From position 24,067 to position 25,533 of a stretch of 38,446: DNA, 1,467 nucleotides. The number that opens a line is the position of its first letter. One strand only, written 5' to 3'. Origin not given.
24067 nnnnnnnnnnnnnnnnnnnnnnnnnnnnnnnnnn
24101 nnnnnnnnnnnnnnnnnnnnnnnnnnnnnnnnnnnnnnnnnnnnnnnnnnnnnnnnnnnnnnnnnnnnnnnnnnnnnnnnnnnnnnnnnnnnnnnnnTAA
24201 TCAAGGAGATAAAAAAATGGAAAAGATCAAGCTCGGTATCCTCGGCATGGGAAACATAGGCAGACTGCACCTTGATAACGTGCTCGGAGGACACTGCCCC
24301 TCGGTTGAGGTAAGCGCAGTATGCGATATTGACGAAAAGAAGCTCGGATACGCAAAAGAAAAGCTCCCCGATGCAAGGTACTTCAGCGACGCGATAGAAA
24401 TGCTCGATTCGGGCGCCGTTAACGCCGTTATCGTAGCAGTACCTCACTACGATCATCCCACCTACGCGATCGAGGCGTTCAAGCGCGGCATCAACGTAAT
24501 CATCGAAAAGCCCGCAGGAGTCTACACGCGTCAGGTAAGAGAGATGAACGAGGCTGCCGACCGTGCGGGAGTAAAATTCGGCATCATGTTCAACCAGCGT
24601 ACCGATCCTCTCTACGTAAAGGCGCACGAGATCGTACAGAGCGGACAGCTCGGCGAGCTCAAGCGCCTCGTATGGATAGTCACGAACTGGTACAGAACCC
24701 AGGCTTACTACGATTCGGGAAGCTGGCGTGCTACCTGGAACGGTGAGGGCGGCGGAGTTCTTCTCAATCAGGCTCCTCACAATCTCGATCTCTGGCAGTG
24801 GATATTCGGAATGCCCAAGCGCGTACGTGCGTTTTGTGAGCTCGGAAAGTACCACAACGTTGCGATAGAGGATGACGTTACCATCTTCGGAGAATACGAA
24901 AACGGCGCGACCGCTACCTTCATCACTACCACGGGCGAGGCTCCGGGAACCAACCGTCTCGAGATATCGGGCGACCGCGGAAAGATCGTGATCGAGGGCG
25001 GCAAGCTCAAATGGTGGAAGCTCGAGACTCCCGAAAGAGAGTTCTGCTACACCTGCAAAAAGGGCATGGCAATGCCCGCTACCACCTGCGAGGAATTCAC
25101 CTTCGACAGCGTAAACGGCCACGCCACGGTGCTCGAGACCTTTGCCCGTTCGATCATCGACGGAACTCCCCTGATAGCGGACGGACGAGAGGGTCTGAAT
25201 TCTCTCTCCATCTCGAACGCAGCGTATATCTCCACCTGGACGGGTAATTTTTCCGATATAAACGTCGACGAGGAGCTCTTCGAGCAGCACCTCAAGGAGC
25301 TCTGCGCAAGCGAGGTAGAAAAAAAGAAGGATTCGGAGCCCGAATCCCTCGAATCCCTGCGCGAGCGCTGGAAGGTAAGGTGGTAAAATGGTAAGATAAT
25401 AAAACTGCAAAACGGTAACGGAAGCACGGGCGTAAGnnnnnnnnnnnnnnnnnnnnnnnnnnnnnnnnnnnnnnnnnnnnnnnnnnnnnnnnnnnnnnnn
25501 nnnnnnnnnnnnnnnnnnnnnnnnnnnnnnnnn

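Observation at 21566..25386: Candidate oxidation-elimination (non-hydrolytic) glycoside-cleavage operon: two distinct TIM-barrel 'isomerases' + CE15-like esterase + Gfo/Idh/MocA oxidoreductase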

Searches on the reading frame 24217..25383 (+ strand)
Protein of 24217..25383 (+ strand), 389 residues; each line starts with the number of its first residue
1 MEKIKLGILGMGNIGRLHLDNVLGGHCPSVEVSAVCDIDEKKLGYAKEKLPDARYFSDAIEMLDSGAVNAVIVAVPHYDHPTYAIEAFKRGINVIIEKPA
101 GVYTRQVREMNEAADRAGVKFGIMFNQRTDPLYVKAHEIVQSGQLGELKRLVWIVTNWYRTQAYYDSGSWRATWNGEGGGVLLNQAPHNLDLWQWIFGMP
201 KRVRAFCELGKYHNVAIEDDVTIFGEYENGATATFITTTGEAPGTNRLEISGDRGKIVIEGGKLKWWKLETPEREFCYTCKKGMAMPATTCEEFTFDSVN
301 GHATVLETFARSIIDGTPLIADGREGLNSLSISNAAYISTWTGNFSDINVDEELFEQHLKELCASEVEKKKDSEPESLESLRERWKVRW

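Call 7: search_protein_families(library=pfam, proteins=[window:24217-25383:+], max_evalue=0.01)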
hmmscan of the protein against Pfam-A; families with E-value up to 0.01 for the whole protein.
window:24217-25383:+ (389 aa): 5 families
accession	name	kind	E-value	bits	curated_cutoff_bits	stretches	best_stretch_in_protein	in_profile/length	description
PF22725.1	GFO_IDH_MocA_C3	-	2.7e-27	95.7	27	1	133-258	1-124/124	GFO/IDH/MocA C-terminal domain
PF02894.22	GFO_IDH_MocA_C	-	6.8e-22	78.8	22.9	1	139-340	3-210/218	Oxidoreductase family, C-terminal alpha/beta domain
PF01408.29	GFO_IDH_MocA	-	1.8e-18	67.8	24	1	4-122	1-117/120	Oxidoreductase family, NAD-binding Rossmann fold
PF22685.1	Gal80p_C-like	-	7e-05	23.5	29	0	131-261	1-152/152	Gal80p, C-terminal domain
PF02629.25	CoA_binding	-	0.0018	19.4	22.3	1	2-96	2-92/97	CoA binding domain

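Call 8: search_protein_families(library=ncbifam, proteins=[window:24217-25383:+], max_evalue=0.01)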
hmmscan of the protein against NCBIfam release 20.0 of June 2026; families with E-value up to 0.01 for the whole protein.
window:24217-25383:+ (389 aa): 11 families
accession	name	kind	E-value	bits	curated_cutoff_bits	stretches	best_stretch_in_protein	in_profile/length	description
TIGR04380.1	myo_inos_iolG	equivalog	6.6e-32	110.7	355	1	3-341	1-324/330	inositol 2-dehydrogenase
NF040723.1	UDP-GlcNAcDh_Arch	equivalog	2.3e-19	70.1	450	1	4-233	1-211/302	UDP-N-acetylglucosamine 3-dehydrogenase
NF008607.0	PRK11579.1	subfamily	2.6e-18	66.2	330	1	2-204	3-196/346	oxidoreductase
NF052479.1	LevoglcsnDh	equivalog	9.1e-16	57.5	650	1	32-206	38-211/386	levoglucosan dehydrogenase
NF041392.1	XylDh_Gfo6_Halo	equivalog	3.4e-15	55.7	350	1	67-343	82-345/350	D-xylose 1-dehydrogenase Gfo6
NF007574.0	PRK10206.1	equivalog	2e-12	46.8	352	1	10-220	9-208/345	oxidoreductase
NF052679.1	InsChiInosDhIolG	equivalog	1.3e-11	44.1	540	1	4-147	3-147/343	bifunctional inositol 2-dehydrogenase/D-chiro-inositol 1-dehydrogenase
NF058561.1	BT_2158_fam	equivalog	1.6e-11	43.5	750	1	4-151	36-180/487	glycoside 3-dehydrogenase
NF058563.1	BT_2159_fam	equivalog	4.5e-09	35.8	650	1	4-149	1-144/350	disaccharide 3-dehydrogenase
NF003995.0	PRK05472.2-4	subfamily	0.0028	17.2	126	1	3-96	83-174/213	redox-sensing transcriptional repressor Rex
NF009830.0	PRK13304.1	equivalog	0.005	16.3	267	0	4-96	2-90/265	aspartate dehydrogenase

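Call 11: search_solved_structures(query=window:24217-25383:+, max_evalue=0.00001)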
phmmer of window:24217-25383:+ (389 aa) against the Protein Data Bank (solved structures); distinct sequences matched with E-value up to 0.00001: 59.
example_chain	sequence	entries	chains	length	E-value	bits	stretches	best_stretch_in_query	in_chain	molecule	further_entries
8tdi_L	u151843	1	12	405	2.9e-100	339.3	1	1-360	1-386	P2B11 Glucuronide-3-dehydrogenase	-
3q2i_A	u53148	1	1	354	8.5e-34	120.4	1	3-344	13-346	dehydrogenase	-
3q2k_A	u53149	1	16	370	7.4e-33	117.4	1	3-341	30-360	oxidoreductase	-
3moi_A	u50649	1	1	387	4.8e-19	71.9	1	3-200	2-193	Probable dehydrogenase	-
3cea_A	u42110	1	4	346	9.2e-19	70.9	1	4-348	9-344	Myo-inositol 2-dehydrogenase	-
8w9s_A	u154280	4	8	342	1.6e-18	70.2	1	3-218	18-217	NADH-dependent dihydrogenase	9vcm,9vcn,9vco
9m37_A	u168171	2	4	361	1.2e-16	64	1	4-235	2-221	P581a DgpA2 and isoorientin complex structure | Gfo/Idh/MocA family protein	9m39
4mkx_A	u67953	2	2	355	4e-16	62.3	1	3-211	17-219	Inositol dehydrogenase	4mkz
4n54_A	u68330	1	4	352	4.3e-16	62.2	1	3-211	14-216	Inositol dehydrogenase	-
1zh8_A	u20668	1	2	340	5.6e-16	61.8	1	2-264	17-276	oxidoreductase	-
1evj_A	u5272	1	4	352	7.1e-16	61.4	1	14-344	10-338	GLUCOSE-FRUCTOSE OXIDOREDUCTASE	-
3gdo_A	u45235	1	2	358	8.6e-16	61.2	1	2-337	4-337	Uncharacterized oxidoreductase yvaA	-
4gqa_A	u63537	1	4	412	1e-15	60.9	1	3-207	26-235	NAD binding Oxidoreductase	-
3gfg_A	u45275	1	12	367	1.1e-15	60.9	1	2-338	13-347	Uncharacterized oxidoreductase yvaA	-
3fhl_A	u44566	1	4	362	1.6e-15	60.3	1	4-219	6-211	Putative oxidoreductase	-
8tdf_A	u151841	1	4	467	2.5e-08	36.6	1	5-151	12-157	Dehydrogenase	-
6a3f_A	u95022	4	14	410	2.6e-08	36.5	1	26-205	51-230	Putative dehydrogenase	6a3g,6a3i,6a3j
8tdh_A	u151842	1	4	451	3.4e-08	36.1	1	5-151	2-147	Predicted dehydrogenases and related proteins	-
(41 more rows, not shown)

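Call 22: find_homologous_proteins(query=window:24217-25383:+, max_evalue=1e-20)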
Query window:24217-25383:+ (389 aa): 8000 proteins with E <= 1e-20 among 8000 candidates; the best 120 are listed.
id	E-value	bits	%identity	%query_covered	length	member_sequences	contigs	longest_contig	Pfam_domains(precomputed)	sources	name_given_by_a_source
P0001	1.7e-268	908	100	100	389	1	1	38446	PF01408.29,PF22725.2,PF02894.23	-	-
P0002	2.0e-222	756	83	100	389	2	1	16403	PF01408.29,PF22725.2,PF02894.23,PF22685.2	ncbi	-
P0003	3.1e-220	749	81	100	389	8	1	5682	PF01408.29,PF22725.2,PF02894.23,PF22685.2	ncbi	-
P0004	9.9e-220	748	82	100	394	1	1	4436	PF01408.29,PF22725.2,PF02894.23,PF22685.2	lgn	-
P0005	1.6e-219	747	81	100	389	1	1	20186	PF01408.29,PF22725.2,PF02894.23,PF22685.2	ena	-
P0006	5.4e-219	745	81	100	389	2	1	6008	PF01408.29,PF22725.2,PF02894.23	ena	-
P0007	5.9e-218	742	81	100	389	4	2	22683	PF01408.29,PF22725.2,PF02894.23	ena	-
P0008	7.9e-218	741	81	100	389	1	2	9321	PF01408.29,PF22725.2,PF02894.23,PF22685.2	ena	-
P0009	6.0e-217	738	81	96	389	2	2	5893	PF01408.29,PF22725.2,PF02894.23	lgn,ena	-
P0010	6.0e-217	738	81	100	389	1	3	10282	PF01408.29,PF22725.2,PF02894.23,PF03435.25,PF03447.23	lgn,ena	-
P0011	9.7e-215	731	79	100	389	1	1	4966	PF01408.29,PF22725.2,PF02894.23,PF22685.2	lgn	-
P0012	2.3e-213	727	79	96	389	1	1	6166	PF01408.29,PF22725.2,PF02894.23,PF22685.2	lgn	-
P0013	4.8e-213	726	79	96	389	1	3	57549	PF01408.29,PF22725.2,PF02894.23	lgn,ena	-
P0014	2.7e-211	720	77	100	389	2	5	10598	PF01408.29,PF22725.2,PF02894.23,PF22685.2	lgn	-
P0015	2.8e-211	720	78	100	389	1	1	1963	PF01408.29,PF22725.2,PF02894.23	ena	-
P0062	3.1e-189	647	71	100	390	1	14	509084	PF02629.26,PF01408.29,PF22725.2,PF02894.23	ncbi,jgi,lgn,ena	-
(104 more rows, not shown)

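Call 31: find_encoding_contigs(protein=P0002, flank=8000, max_places=3)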
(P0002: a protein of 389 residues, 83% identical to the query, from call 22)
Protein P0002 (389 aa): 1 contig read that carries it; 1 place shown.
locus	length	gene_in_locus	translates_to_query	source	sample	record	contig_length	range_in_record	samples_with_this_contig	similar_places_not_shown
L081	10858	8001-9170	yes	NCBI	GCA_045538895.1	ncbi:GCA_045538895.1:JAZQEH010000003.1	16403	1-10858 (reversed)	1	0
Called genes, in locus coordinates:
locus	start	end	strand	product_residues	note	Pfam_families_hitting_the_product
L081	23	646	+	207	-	-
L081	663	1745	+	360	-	PF04551:GcpE, PF26540:GcpE_C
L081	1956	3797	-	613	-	PF00149:Metallophos, PF02872:5_nucleotid_C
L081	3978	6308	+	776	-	PF13385:Laminin_G_3, PF00149:Metallophos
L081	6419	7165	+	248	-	PF01261:AP_endonuc_2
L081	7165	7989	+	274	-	PF01261:AP_endonuc_2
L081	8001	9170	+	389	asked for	PF01408:GFO_IDH_MocA, PF22685:Gal80p_C-like (faint), PF22725:GFO_IDH_MocA_C3, PF02894:GFO_IDH_MocA_C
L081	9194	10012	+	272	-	-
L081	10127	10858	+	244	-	?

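Call 32: find_encoding_contigs(protein=P0013, flank=8000, max_places=3)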
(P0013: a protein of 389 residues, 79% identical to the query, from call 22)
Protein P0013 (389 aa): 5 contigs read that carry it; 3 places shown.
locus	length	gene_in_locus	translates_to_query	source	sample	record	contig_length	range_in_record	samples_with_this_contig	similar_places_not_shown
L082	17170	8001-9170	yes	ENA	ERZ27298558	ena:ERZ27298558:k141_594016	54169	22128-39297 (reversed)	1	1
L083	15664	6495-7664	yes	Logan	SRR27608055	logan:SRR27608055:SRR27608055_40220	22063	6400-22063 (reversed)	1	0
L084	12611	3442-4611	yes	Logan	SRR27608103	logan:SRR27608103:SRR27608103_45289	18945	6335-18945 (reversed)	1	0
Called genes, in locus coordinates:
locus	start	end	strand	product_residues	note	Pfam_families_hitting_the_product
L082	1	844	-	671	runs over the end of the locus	PF07944:Beta-AFase-like_GH127_cat (faint), PF03663:Glyco_hydro_76 (weak)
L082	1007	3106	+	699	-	PF01751:Toprim (weak), PF01131:Topoisom_bac, PF13342:Toprim_Crpt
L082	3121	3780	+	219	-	PF01966:HD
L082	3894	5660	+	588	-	PF02690:Na_Pi_cotrans, PF01895:PhoU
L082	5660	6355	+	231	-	PF00106:adh_short, PF01370:Epimerase (weak), PF08659:KR (weak), PF13561:adh_short_C2, PF23441:SDR (weak)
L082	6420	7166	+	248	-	PF01261:AP_endonuc_2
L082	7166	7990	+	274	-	PF01261:AP_endonuc_2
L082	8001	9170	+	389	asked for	PF01408:GFO_IDH_MocA, PF22725:GFO_IDH_MocA_C3, PF02894:GFO_IDH_MocA_C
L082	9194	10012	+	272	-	-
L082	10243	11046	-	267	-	PF00165:HTH_AraC, PF12833:HTH_18, PF00165:HTH_AraC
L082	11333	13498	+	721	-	PF00404:Dockerin_1 (weak)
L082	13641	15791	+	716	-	-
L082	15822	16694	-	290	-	PF00294:PfkB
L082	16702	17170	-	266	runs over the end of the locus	PF00165:HTH_AraC (faint), PF12833:HTH_18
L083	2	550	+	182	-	?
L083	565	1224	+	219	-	PF01966:HD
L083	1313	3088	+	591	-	PF02690:Na_Pi_cotrans, PF01895:PhoU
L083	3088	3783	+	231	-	PF00106:adh_short, PF01370:Epimerase (weak), PF08659:KR (weak), PF13561:adh_short_C2, PF23441:SDR (weak)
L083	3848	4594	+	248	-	PF01261:AP_endonuc_2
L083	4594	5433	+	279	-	PF01261:AP_endonuc_2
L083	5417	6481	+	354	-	PF22244:GCE_fung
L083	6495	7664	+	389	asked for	PF01408:GFO_IDH_MocA, PF22725:GFO_IDH_MocA_C3, PF02894:GFO_IDH_MocA_C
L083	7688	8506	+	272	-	-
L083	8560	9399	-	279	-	PF00126:HTH_1, PF03466:LysR_substrate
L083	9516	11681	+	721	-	PF00404:Dockerin_1 (weak)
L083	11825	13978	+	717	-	PF00404:Dockerin_1 (weak)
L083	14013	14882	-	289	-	PF00294:PfkB, PF08543:Phos_pyr_kin (faint)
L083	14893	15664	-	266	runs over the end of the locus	PF12833:HTH_18, PF00165:HTH_AraC (weak)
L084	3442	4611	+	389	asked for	PF01408:GFO_IDH_MocA, PF22725:GFO_IDH_MocA_C3, PF02894:GFO_IDH_MocA_C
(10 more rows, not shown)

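Call 33: find_encoding_contigs(protein=P0062, flank=8000, max_places=3)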
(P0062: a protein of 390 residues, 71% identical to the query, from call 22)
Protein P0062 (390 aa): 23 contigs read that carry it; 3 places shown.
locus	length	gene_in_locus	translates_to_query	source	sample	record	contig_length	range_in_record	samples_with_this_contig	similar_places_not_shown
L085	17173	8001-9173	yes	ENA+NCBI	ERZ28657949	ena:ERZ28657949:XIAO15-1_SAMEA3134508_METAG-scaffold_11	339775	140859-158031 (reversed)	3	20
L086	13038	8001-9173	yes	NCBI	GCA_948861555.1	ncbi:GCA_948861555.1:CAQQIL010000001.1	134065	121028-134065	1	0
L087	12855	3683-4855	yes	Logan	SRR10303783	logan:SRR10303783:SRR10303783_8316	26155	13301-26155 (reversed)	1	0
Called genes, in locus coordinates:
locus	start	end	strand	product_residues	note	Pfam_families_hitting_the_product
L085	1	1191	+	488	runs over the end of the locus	PF04715:, PF00425:Chorismate_bind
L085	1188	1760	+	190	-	PF00117:GATase, PF07722:Peptidase_C26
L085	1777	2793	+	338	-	PF02885:Glycos_trans_3N, PF00591:Glycos_transf_3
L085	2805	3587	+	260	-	PF00218:IGPS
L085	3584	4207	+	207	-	PF00697:PRAI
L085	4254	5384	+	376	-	PF00291:PALP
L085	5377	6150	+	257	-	PF00290:Trp_syntA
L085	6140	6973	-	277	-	PF02311:AraC_binding, PF07883:Cupin_2, PF00165:HTH_AraC (faint), PF12833:HTH_18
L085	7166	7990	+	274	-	PF01261:AP_endonuc_2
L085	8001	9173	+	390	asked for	PF01408:GFO_IDH_MocA, PF02629:CoA_binding (weak), PF22725:GFO_IDH_MocA_C3, PF02894:GFO_IDH_MocA_C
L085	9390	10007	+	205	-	-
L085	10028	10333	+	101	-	-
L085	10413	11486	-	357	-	PF12796:Ank_2, PF13637:Ank_4 (weak), PF13857:Ank_5 (weak), PF00023:Ank, PF13606:Ank_3 (weak)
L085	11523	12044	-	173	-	-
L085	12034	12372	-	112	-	PF13490:zf-HC2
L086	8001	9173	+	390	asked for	PF01408:GFO_IDH_MocA, PF02629:CoA_binding (weak), PF22725:GFO_IDH_MocA_C3, PF02894:GFO_IDH_MocA_C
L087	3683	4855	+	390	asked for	PF01408:GFO_IDH_MocA, PF02629:CoA_binding (weak), PF22725:GFO_IDH_MocA_C3, PF02894:GFO_IDH_MocA_C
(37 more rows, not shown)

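Call 35: find_related_loci(query=window:24217-25383:+, collection=metagenome_contigs, flank=8000)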
Query window:24217-25383:+ (389 aa) in metagenome_contigs; peptide patterns used: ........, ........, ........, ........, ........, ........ (x = any residue, [..] = any of these).
469 stretches matched a pattern; 396 encode a relative of the query (tblastn E <= 1e-3); the best 80 are kept; 80 distinct loci.
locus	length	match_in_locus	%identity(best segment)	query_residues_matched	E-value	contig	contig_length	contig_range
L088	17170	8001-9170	72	1-389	0e+0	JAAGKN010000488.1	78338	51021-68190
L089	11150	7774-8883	74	1-371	0e+0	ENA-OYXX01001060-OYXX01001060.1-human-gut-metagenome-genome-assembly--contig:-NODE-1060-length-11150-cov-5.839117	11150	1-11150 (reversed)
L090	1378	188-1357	68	1-389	0e+0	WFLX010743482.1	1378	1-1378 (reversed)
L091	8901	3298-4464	68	1-389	0e+0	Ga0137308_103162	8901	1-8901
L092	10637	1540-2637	72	1-366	0e+0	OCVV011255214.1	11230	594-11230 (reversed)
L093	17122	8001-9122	70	1-375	0e+0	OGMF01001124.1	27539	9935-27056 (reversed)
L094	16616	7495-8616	70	1-375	0e+0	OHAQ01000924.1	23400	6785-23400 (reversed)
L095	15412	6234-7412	67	2-389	0e+0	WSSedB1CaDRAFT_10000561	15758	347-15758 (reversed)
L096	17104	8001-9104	71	1-370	0e+0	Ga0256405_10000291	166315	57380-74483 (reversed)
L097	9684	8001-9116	70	1-374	2e-180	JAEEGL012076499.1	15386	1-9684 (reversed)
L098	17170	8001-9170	67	1-389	1e-179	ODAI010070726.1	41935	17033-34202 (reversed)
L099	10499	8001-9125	69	1-376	2e-179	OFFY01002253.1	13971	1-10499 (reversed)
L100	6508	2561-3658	70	1-366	0e+0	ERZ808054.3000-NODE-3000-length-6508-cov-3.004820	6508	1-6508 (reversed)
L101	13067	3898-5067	67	1-389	2e-179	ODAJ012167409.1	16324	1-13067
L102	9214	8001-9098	70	1-366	8e-179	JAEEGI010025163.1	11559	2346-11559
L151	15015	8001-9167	59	1-389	8e-158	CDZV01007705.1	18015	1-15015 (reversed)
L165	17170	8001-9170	56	1-389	6e-147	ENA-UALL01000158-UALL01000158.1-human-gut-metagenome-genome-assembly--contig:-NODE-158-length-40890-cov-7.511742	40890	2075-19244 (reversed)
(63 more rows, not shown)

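Call 68: search_protein_families(library=ncbifam, proteins=[L082:5660-6352:+, L082:9194-10009:+], max_evalue=0.00001)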
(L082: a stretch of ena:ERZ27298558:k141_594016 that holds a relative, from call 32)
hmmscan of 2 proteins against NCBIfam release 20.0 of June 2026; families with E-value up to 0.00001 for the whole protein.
L082:5660-6352:+ (231 aa): 223 families (the best 25 are shown)
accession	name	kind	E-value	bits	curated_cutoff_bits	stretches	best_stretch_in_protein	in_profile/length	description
NF047420.2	EF_P_mod_YmfI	equivalog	3.3e-70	236.5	238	1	4-229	2-235/236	elongation factor P 5-aminopentanone reductase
TIGR01830.1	3oxo_ACP_reduc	equivalog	2.6e-65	220.5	297.75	1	4-229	1-238/239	3-oxoacyl-[acyl-carrier-protein] reductase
NF004197.0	PRK05653.1-1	equivalog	3.3e-61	207.1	332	1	2-229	8-246/249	3-oxoacyl-ACP reductase FabG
NF009466.0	PRK12826.1-2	subfamily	5.9e-61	206.1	222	1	2-228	4-243/248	3-oxoacyl-ACP reductase FabG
NF009464.0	PRK12824.1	subfamily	2.5e-60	204.2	269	1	3-229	4-242/245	3-oxoacyl-ACP reductase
TIGR01829.1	AcAcCoA_reduct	subfamily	1.1e-59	202.1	302.1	1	5-229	4-240/242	acetoacetyl-CoA reductase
NF004198.0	PRK05653.1-3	equivalog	3.2e-58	197.1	296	1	3-230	9-247/248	3-oxoacyl-ACP reductase FabG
NF005559.1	PRK07231.1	subfamily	2.4e-53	181.2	215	1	4-230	7-248/249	glucose 1-dehydrogenase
NF004199.0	PRK05653.1-4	equivalog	4.9e-52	177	301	1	3-230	7-246/247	3-oxoacyl-ACP reductase FabG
NF053542.1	FlxB_rubin_SDR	equivalog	1.2e-50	172.5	340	1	4-228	3-238/239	flexirubin biosynthesis SDR family reductase FlxB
NF005118.0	PRK06550.1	equivalog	2.1e-50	171.8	270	1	2-230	6-234/236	3-oxoacyl-ACP reductase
NF004791.0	PRK06138.1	equivalog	3.2e-48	164.2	312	1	4-231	8-251/252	SDR family oxidoreductase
NF009546.0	PRK12935.1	equivalog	3.1e-47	161.2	418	1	5-229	10-245/247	acetoacetyl-CoA reductase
NF052558.1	MBtsdlDhBudC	equivalog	3.1e-47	161.2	270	1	4-229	6-241/250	meso-2,3-butanediol dehydrogenase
NF004200.0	PRK05653.1-5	equivalog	3.3e-47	161.1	273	1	2-229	3-241/242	3-oxoacyl-ACP reductase FabG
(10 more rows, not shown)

L082:9194-10009:+ (272 aa): 0 families

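Call 75: search_protein_families(library=pfam, proteins=[L151:285-1655:+, L151:3833-5167:+, L151:9032-10429:+, L151:10044-11048:+, L165:9210-10238:+], max_evalue=0.001)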
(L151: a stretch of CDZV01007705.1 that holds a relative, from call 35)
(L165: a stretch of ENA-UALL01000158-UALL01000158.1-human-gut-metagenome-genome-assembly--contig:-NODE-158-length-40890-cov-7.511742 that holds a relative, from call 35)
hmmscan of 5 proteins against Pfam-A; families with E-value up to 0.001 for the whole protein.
L151:285-1655:+ (457 aa): 1 family
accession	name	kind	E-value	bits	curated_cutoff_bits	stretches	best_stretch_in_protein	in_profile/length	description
PF02614.20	UxaC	-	4.3e-149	497.7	25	1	1-449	5-463/464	Glucuronate isomerase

L151:3833-5167:+ (445 aa): 1 family
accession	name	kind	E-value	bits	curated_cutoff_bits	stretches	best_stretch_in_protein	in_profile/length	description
PF00294.29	PfkB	-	1.1e-32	114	25.8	1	108-418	3-291/302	pfkB family carbohydrate kinase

L151:9032-10429:+ (466 aa): 0 families

L151:10044-11048:+ (335 aa): 0 families

L165:9210-10238:+ (343 aa): 2 families
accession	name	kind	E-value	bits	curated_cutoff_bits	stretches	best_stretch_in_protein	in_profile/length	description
PF03786.19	UxuA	-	1.7e-143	478.1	23.7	1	1-342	1-351/352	D-mannonate dehydratase (UxuA)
PF01261.30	AP_endonuc_2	-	1.6e-11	44.8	31.1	1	166-305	93-225/249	Xylose isomerase-like TIM barrel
